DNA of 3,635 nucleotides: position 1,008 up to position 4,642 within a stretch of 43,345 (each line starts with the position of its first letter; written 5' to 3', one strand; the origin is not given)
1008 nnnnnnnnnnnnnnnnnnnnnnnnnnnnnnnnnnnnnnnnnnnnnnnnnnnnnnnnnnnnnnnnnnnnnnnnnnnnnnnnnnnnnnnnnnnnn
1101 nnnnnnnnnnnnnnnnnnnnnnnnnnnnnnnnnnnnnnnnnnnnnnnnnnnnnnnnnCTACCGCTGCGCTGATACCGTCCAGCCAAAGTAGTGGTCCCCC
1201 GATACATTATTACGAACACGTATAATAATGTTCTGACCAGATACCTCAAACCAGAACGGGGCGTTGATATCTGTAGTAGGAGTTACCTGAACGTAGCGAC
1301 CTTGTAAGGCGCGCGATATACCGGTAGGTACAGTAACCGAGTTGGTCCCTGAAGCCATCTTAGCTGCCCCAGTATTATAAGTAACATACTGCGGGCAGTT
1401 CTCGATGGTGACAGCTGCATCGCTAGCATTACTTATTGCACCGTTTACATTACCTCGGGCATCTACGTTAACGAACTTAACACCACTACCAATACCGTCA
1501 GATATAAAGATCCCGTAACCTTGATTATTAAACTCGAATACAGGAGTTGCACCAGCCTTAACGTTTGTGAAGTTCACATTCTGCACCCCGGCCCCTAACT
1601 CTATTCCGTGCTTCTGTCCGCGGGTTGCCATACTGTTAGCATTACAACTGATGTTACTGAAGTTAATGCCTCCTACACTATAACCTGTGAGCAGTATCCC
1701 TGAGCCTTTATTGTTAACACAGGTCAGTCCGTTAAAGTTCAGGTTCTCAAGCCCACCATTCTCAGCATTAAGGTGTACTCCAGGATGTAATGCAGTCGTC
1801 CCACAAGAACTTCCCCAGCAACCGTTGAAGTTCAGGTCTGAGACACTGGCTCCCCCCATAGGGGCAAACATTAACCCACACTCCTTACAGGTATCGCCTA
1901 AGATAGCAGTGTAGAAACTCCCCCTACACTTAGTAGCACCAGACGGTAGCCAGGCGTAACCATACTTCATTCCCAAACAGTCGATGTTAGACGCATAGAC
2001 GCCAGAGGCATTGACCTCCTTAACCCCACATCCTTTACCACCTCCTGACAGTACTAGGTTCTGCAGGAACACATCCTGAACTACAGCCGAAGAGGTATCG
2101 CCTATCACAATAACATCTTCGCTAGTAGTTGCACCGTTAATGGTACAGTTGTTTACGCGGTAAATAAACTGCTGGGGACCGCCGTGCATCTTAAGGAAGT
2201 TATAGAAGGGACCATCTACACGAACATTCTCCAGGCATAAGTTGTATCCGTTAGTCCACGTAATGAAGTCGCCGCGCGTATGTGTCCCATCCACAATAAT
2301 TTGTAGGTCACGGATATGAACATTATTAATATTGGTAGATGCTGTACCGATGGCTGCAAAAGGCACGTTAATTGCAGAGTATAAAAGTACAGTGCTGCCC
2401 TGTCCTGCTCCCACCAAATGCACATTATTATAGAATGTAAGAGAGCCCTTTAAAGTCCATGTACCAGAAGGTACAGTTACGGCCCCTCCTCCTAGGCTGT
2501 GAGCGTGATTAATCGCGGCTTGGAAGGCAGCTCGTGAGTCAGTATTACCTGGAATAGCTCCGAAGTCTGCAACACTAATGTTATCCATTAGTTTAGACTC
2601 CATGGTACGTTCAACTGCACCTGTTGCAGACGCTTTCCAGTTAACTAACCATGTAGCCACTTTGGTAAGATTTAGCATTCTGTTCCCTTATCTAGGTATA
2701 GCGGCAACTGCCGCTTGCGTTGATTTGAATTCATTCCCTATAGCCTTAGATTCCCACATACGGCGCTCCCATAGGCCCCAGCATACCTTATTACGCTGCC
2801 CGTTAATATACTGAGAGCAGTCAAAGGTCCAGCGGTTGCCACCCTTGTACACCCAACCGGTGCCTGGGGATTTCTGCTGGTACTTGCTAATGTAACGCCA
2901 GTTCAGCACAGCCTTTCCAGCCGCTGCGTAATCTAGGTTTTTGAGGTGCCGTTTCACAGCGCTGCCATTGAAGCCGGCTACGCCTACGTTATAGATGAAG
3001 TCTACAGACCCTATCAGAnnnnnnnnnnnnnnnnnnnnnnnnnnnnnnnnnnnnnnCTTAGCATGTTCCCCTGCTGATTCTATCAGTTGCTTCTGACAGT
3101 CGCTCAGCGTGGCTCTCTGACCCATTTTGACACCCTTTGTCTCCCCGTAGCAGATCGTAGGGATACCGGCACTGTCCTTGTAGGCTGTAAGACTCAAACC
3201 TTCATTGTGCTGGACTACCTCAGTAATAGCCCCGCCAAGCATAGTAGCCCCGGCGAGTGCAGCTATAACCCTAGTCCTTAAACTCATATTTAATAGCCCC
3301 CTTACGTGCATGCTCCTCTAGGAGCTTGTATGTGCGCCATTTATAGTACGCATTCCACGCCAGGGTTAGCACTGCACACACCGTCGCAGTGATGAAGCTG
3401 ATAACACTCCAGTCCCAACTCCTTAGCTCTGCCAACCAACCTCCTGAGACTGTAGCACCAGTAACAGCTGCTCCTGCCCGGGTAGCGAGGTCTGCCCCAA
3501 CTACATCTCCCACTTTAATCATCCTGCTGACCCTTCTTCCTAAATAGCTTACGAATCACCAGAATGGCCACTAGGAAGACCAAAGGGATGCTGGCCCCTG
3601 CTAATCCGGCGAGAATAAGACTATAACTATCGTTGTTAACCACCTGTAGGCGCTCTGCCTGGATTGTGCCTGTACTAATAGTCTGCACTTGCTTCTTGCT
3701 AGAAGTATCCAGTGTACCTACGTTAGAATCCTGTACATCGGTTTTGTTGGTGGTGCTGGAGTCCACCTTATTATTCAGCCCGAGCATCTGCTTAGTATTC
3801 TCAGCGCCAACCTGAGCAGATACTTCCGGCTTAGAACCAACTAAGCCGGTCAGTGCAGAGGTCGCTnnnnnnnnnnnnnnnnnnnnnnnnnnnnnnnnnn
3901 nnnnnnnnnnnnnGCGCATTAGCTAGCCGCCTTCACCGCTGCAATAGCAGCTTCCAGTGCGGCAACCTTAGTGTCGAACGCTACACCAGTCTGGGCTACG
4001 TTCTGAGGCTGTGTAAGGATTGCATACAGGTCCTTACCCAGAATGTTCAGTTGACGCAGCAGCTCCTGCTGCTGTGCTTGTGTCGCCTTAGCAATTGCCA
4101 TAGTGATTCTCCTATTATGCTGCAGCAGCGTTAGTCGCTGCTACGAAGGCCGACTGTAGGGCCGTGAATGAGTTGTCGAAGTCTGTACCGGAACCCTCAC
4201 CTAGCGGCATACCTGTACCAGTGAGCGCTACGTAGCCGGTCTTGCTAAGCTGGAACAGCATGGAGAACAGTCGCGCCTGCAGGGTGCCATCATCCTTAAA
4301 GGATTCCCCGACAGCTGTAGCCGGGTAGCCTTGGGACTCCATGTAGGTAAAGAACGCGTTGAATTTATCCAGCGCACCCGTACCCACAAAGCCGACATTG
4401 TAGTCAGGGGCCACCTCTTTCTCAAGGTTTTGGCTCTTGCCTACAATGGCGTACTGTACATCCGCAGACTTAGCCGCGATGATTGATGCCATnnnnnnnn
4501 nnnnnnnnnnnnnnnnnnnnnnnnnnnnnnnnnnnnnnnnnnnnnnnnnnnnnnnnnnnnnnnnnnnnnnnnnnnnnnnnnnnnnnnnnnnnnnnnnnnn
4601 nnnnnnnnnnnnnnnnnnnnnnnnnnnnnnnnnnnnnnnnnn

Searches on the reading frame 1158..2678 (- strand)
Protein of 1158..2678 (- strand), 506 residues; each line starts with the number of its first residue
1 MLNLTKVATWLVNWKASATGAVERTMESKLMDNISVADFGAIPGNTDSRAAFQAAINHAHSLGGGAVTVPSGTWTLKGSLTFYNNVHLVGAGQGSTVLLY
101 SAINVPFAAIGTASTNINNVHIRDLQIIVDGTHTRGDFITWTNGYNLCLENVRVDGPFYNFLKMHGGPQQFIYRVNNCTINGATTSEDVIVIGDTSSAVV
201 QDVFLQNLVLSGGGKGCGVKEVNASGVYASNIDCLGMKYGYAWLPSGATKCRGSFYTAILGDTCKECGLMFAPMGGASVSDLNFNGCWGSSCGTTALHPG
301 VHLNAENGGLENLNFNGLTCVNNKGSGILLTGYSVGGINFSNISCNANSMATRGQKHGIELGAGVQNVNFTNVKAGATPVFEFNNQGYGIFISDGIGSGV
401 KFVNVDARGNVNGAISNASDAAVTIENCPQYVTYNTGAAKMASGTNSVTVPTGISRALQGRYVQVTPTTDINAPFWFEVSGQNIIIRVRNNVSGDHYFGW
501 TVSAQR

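Call 9: search_protein_families(library=pfam, proteins=[window:1158-2678:-], max_evalue=1)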
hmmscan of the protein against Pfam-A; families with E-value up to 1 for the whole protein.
window:1158-2678:- (506 aa): 2 families
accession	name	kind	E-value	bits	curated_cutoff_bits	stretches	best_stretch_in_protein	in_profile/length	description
PF12708.12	Pect-lyase_RHGA_epim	-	1.9e-14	54.5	27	1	34-233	2-204/213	Rhamnogalacturonase A/epimerase, pectate lyase-like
PF12421.14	Ig_GpJ_C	-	0.28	11.7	26.2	0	109-157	19-69/135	Tip attachment protein J, C-terminal receptor binding domain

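Call 10: search_protein_families(library=phrogs, proteins=[window:1158-2678:-], max_evalue=0.01)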
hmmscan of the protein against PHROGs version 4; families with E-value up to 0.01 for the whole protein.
window:1158-2678:- (506 aa): 4 families
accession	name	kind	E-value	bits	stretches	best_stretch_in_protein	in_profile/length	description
phrog_14442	-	tail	1.9e-10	40.9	1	27-102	184-264/733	tail protein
phrog_2234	-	tail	1.7e-06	28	1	33-161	185-324/757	tail spike protein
phrog_7458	-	tail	1.2e-05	24.8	1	24-98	112-188/732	tail spike protein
phrog_34028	-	unknown function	1.8e-05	24.5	1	2-100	265-363/503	-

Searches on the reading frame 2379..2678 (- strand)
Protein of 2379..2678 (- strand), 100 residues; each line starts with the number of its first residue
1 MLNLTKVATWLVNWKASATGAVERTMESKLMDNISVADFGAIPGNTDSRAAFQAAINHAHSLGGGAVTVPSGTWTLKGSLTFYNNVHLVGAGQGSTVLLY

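Call 74: search_dna_similar(query=window:2379-2678:-, collection=phages, mode=protein, max_rows=30, max_evalue=0.001)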
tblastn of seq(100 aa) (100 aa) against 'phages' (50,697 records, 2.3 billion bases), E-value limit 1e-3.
Records with a match: 157; places in all: 157; records where one place covers at least 80% of the query: 113.
Best place of each record, by identity: >=99% 2; <60% 155.
By first word of the organism name: Escherichia 43; Salmonella 22; Klebsiella 20; Bacillus 16; Vibrio 12; Vectrevirus 11; Pseudomonas 5; Clostridium 3; Edwardsiella 3; Shigella 3; and 13 more.
By host as written in the record: - 31; Escherichia coli 22; Klebsiella pneumoniae 8; Bacillus subtilis 6; Bacillus subtilis BEST7003 6; Escherichia coli O18:K1:H7 5; Salmonella enterica subsp. enterica serovar Typhimurium ST313 4; Eschercihia coli (multidrug-resistant clinical isolate) 3; and 54 more.
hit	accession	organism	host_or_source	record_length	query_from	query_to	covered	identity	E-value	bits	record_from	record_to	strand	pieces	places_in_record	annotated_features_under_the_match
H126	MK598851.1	Escherichia phage Minorna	Escherichia coli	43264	1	100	100%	100.0%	3e-60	203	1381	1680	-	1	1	pectate lyase superfamily protein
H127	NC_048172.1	Escherichia phage Minorna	Escherichia coli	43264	1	100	100%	100.0%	3e-60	203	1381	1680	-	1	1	tail spike protein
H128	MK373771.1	Escherichia phage vB_EcoP_R4596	Escherichia coli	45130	1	98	98%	42.4%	1e-12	67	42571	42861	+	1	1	hypothetical protein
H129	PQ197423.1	Raoultella phage vB_Ro_P3a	Raoultella ornithinolytica P3a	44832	1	83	83%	48.8%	1e-10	61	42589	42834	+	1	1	tail spike protein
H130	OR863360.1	Salmonella phage SeKF_19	Wastewater influent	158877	4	98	95%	40.8%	2e-8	56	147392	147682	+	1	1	tail fiber protein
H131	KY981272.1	Curvibacter phage P26059B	Curvibacter sp. IMCC26059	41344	11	97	87%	44.3%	5e-10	60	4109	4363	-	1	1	tail fiber protein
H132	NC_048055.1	Curvibacter phage P26059B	Curvibacter sp. IMCC26059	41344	11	97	87%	44.3%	5e-10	60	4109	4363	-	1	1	tail fiber protein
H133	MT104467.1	Pseudomonas phage MR4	-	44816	1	96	96%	39.8%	4e-11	63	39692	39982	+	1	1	putative lyase superfamily protein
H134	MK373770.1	Escherichia phage vB_EcoP_WFI101126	Escherichia coli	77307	11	98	88%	42.9%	2e-9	58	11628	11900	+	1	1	pectate lyase superfamily protein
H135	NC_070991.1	Escherichia phage vB_EcoP_WFI101126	Escherichia coli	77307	11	98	88%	42.9%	2e-9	58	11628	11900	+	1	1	tail fiber protein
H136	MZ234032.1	Escherichia phage vB_EcoP-G3A1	Escherichia coli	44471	1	83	83%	45.3%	1e-7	53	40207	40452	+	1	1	hypothetical protein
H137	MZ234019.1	Escherichia phage vB_EcoP-101117UKE2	Escherichia coli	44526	1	83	83%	45.3%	1e-7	53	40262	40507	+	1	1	hypothetical protein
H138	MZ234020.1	Escherichia phage vB_EcoP-101118B1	Escherichia coli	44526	1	83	83%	45.3%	1e-7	53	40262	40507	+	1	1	hypothetical protein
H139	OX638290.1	Escherichia phage vB_EcoP-CC2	-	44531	1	83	83%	45.3%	1e-7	53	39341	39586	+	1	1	hypothetical protein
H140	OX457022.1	Escherichia phage vB_EcoP-CC1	-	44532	1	83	83%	45.3%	1e-7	53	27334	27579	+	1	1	hypothetical protein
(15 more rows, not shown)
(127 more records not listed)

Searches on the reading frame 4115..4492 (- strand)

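Call 9: search_protein_families(library=pfam, proteins=[window:4115-4492:-], max_evalue=1)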
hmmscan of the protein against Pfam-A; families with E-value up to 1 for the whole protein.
window:4115-4492:- (125 aa): 1 family
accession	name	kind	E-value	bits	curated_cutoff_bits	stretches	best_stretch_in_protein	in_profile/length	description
PF19368.5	AraR_C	-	0.041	14.6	23.8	1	41-97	6-61/82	AraR C-terminal winged HTH domain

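Call 10: search_protein_families(library=phrogs, proteins=[window:4115-4492:-], max_evalue=0.01)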
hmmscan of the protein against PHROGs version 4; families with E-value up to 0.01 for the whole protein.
window:4115-4492:- (125 aa): 1 family
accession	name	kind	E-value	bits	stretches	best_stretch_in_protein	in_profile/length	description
phrog_7128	-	unknown function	3e-75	251.5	1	1-124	1-124/124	-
